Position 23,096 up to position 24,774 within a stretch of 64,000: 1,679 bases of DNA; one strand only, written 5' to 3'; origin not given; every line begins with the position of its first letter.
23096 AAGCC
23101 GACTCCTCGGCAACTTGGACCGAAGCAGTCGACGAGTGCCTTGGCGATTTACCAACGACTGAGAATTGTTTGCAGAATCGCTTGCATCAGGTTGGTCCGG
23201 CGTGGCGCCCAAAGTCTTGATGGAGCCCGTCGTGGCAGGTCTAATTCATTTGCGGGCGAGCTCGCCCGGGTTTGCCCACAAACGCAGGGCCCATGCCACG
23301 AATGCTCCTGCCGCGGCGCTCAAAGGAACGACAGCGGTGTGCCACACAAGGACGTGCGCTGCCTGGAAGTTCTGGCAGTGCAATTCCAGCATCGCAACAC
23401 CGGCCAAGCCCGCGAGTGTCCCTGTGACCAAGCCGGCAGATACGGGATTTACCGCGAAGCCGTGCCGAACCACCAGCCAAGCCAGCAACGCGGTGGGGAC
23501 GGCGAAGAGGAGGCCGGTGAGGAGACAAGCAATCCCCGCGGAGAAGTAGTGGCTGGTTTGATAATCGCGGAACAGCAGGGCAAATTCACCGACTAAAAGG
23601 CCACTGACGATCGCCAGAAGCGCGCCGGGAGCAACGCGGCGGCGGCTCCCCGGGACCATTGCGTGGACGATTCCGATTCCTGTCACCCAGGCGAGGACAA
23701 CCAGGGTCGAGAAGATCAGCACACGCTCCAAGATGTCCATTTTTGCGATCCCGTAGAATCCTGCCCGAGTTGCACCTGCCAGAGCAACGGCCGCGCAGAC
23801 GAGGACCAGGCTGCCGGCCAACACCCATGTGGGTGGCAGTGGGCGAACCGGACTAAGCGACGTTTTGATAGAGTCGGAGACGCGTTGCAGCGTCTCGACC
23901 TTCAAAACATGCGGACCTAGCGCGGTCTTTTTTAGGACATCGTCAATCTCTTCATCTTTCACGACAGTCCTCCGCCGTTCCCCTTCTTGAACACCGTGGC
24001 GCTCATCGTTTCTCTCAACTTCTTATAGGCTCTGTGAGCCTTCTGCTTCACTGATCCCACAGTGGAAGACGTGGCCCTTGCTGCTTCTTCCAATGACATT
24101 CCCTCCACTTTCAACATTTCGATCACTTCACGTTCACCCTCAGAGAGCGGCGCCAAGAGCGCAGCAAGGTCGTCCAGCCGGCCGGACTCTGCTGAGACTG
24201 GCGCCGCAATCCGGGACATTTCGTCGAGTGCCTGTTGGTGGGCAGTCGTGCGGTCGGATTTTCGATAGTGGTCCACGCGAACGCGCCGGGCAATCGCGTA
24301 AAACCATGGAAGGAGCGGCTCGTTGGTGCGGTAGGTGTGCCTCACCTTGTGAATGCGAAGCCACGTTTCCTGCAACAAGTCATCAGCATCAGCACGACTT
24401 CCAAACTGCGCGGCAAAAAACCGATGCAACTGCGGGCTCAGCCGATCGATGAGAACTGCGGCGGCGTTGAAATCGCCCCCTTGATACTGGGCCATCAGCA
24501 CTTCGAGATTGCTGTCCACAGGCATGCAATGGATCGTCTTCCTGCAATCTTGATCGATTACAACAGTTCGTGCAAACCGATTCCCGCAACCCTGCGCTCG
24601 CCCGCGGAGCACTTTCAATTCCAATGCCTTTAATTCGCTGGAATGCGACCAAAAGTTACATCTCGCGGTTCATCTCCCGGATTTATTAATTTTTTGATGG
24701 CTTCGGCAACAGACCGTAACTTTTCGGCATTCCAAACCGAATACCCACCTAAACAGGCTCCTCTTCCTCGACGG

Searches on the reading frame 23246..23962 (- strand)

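Call 70: search_protein_families(library=pfam, proteins=[window:23246-23962:-], max_evalue=0.001)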
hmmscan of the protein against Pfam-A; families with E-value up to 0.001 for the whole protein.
window:23246-23962:- (238 aa): 1 family
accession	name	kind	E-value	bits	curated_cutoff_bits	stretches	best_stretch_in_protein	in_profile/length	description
PF06532.16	NrsF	-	6.5e-14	52.7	26.8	1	35-226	4-201/204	Negative regulator of sigma F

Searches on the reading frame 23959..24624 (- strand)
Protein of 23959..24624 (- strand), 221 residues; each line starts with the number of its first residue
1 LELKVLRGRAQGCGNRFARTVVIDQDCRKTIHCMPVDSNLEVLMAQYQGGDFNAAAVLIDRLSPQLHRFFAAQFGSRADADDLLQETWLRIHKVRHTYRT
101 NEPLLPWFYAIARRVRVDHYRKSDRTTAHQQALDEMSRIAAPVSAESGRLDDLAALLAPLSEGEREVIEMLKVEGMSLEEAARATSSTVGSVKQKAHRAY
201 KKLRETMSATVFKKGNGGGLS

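Call 70: search_protein_families(library=pfam, proteins=[window:23959-24624:-], max_evalue=0.001)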
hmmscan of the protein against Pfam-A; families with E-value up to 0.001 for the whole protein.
window:23959-24624:- (221 aa): 4 families
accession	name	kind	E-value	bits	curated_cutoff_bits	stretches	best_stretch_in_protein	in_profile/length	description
PF04542.20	Sigma70_r2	-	3.4e-13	49.6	24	1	58-126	1-71/71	Sigma-70 region 2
PF08281.18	Sigma70_r4_2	-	2.4e-11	43.5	25.7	1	151-203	2-54/54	Sigma-70, region 4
PF04545.22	Sigma70_r4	-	2.3e-09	37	24.1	1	157-205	2-50/50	Sigma-70, region 4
PF07638.17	Sigma70_ECF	-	3.3e-05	24.3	21.1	1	41-207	5-183/185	ECF sigma factor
